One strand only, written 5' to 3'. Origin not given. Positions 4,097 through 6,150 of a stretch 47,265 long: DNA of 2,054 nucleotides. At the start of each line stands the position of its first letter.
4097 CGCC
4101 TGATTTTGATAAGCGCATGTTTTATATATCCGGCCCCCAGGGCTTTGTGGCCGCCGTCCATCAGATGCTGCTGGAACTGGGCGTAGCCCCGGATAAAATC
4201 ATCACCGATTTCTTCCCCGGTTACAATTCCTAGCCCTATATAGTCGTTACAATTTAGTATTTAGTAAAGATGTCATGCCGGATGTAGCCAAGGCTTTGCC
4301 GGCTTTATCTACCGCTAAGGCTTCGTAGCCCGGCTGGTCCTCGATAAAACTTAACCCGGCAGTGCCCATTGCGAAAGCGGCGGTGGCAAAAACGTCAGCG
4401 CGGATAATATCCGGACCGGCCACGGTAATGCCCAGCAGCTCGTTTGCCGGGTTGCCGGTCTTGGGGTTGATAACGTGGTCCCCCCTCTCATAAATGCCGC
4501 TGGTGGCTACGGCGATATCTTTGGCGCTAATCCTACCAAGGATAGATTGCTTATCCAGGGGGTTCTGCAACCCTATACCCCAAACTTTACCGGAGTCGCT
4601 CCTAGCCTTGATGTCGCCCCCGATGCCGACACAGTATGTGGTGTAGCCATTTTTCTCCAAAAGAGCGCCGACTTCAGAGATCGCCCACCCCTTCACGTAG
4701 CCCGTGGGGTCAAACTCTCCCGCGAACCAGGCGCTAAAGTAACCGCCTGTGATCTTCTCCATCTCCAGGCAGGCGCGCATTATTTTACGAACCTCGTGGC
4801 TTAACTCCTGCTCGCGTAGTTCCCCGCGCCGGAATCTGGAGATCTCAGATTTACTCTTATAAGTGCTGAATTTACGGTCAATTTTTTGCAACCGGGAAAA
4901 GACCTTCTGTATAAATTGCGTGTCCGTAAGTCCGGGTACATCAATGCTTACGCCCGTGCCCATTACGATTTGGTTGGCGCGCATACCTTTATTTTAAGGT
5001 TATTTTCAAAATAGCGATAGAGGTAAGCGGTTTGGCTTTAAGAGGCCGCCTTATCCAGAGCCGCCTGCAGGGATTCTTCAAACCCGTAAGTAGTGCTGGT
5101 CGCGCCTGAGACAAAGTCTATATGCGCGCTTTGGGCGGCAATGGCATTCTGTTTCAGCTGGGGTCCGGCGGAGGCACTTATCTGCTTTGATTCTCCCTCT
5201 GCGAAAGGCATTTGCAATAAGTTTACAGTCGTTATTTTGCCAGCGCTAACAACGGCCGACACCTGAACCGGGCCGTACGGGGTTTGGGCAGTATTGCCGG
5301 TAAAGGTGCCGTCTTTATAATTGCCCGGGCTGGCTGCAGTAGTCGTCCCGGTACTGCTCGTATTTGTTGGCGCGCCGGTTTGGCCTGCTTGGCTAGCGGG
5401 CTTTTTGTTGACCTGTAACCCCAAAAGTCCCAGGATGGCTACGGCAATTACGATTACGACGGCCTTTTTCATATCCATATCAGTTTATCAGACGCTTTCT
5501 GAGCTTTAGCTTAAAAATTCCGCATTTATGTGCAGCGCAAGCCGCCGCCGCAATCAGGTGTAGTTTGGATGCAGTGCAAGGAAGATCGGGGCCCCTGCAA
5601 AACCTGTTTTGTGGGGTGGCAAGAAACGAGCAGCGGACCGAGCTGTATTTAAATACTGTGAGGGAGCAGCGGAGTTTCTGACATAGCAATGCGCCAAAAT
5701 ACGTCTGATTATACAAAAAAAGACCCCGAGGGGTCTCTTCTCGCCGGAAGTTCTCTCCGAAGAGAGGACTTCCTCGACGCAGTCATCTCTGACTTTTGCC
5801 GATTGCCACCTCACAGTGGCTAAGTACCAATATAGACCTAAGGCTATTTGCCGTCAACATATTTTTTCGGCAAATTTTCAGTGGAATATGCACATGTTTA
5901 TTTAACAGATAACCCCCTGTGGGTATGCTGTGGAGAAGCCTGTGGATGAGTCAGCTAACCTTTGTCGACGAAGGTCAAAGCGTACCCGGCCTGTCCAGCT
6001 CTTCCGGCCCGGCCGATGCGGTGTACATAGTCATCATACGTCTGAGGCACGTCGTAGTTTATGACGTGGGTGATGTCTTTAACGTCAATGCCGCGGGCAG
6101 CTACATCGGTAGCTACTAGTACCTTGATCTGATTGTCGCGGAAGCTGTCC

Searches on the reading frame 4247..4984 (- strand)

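Call 15: search_protein_families(library=pfam, proteins=[window:4247-4984:-], max_evalue=0.001)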
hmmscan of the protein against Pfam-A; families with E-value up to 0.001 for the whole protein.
window:4247-4984:- (245 aa): 1 family
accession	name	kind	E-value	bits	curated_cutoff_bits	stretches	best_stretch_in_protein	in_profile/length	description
PF02424.20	ApbE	-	1.2e-41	143.4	25.6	2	91-223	126-265/266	ApbE family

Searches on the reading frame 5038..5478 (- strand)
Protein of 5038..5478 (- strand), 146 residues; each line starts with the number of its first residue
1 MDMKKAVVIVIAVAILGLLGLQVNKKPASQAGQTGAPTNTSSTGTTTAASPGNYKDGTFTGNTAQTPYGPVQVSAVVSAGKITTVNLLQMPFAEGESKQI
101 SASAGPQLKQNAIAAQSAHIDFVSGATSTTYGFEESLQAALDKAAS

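Call 15: search_protein_families(library=pfam, proteins=[window:5038-5478:-], max_evalue=0.001)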
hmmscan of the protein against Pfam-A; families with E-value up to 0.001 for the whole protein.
window:5038-5478:- (146 aa): 1 family
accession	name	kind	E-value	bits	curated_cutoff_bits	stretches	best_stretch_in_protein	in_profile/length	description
PF04205.19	FMN_bind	-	4.1e-08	34.2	22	1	69-142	4-77/77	FMN-binding domain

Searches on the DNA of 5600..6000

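Call 87: search_rna_families(source=window, start=5600, end=6000, threshold=evalue, max_evalue=5, show_alignments=2)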
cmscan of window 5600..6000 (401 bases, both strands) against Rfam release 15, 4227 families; matches with E-value up to 5: 1.
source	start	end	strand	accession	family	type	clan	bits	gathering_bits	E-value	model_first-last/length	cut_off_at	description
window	5722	5735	-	RF01716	PhotoRC-I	Cis-reg;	-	10.5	45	4.9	31-44/44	no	PhotoRC-I RNA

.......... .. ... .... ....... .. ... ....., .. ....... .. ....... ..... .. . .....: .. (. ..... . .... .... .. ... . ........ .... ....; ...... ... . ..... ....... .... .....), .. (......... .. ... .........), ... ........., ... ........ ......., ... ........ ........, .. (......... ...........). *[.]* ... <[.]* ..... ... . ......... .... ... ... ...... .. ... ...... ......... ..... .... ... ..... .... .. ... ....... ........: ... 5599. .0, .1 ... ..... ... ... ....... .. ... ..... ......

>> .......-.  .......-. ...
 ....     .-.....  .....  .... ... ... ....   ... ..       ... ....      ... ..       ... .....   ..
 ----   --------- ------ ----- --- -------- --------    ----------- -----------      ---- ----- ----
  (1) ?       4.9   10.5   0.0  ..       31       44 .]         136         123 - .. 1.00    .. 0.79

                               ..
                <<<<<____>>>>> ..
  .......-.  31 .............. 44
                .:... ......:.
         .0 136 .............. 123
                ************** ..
